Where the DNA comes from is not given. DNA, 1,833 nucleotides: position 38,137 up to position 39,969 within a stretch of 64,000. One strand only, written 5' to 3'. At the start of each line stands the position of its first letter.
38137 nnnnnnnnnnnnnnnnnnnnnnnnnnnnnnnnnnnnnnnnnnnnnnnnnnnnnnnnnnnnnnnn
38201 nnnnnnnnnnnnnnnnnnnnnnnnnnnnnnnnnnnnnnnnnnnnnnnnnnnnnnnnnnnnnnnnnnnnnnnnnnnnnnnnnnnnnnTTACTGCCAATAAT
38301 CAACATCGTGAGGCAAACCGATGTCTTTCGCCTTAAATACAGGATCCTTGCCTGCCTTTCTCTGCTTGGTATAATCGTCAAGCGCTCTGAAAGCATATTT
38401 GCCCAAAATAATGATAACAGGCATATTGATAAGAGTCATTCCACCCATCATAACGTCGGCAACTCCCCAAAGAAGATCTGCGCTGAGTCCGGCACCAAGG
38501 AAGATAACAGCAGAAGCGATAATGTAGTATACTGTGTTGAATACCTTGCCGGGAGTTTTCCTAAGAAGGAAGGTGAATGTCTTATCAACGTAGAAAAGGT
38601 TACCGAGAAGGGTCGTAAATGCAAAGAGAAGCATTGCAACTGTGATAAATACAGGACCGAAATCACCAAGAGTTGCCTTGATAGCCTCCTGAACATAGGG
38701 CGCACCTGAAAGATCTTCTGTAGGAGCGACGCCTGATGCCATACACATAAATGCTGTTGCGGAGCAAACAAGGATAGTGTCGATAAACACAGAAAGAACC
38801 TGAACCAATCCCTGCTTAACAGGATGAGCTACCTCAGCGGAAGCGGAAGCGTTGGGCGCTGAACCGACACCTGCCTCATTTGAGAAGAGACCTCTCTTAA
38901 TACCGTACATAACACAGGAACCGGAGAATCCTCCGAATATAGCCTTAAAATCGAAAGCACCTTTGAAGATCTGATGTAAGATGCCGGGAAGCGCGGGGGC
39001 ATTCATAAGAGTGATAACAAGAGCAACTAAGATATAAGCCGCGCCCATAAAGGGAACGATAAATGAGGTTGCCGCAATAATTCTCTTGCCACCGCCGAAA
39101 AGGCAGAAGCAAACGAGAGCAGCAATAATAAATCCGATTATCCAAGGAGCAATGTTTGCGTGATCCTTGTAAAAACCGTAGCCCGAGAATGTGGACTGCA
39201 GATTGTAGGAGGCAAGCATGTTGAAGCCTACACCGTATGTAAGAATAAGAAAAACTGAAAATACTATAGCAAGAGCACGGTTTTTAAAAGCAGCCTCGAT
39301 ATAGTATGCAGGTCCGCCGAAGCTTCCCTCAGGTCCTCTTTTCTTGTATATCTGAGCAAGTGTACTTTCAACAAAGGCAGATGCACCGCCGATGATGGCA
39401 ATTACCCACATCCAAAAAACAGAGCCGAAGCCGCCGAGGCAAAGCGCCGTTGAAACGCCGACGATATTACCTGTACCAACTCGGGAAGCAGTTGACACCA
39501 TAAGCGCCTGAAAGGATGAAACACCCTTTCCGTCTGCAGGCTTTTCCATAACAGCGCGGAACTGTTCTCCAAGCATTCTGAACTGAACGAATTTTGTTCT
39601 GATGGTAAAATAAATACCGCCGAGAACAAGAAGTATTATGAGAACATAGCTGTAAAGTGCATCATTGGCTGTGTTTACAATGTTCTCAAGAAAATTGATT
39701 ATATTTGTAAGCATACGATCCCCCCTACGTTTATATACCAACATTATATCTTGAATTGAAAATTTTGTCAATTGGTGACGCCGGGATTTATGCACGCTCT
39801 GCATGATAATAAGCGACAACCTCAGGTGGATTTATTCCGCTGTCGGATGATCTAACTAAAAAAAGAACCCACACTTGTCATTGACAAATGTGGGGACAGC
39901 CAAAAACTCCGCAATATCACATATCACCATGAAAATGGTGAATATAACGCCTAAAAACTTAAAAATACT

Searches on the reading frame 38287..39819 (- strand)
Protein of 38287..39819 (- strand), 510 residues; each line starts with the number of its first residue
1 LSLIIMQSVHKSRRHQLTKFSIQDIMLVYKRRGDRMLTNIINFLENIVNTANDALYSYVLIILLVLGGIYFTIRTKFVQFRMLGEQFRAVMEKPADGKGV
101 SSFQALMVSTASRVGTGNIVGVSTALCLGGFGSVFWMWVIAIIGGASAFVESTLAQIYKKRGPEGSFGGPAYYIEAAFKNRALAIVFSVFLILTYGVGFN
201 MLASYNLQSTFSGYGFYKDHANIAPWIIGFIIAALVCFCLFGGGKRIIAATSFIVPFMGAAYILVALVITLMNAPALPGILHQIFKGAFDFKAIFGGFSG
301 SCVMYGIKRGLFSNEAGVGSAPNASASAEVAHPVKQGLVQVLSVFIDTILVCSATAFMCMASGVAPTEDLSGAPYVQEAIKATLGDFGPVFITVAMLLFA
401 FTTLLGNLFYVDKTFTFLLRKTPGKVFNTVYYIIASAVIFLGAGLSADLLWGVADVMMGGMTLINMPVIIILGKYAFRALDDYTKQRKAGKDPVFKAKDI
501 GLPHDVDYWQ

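Call 63: search_protein_families(library=pfam, proteins=[window:38287-39819:-], max_evalue=0.00001)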
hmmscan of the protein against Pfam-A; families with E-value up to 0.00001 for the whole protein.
window:38287-39819:- (510 aa): 1 family
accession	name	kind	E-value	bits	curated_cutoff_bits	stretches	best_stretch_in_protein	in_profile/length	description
PF01235.23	Na_Ala_symp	-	2.5e-144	481.8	24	1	93-495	5-392/392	Sodium:alanine symporter family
